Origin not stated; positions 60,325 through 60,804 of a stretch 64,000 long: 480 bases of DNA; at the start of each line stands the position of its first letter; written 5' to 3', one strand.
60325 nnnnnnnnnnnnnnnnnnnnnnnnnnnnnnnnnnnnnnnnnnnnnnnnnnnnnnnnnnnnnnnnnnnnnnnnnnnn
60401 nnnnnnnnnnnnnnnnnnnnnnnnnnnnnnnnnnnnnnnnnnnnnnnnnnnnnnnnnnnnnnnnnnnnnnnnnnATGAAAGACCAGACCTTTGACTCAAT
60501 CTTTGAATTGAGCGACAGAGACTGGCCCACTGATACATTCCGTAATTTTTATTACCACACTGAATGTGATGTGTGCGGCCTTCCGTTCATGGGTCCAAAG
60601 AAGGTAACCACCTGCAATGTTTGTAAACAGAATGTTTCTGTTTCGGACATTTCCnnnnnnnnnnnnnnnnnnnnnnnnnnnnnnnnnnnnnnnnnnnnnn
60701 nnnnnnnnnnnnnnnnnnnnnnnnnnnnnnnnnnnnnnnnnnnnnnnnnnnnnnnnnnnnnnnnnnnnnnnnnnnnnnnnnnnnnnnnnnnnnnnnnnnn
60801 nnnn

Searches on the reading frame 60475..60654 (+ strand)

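Call 51: search_protein_families(library=phrogs, proteins=[window:60475-60654:+], max_evalue=0.001)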
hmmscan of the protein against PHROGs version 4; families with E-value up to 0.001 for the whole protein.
window:60475-60654:+ (60 aa): 2 families
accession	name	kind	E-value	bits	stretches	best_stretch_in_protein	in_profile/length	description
phrog_8931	-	unknown function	6.2e-32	110.7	1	1-60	1-60/60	-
phrog_10481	-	unknown function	5.5e-06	27.7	1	13-54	9-45/85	-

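Call 59: search_protein_families(library=pfam, proteins=[window:60475-60654:+], max_evalue=0.01)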
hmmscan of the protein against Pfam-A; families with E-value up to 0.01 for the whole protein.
window:60475-60654:+ (60 aa): 1 family
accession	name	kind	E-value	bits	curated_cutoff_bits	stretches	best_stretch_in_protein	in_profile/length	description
PF00130.28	C1_1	-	0.0067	16.7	26.5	1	23-54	6-38/53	Phorbol esters/diacylglycerol binding domain (C1 domain)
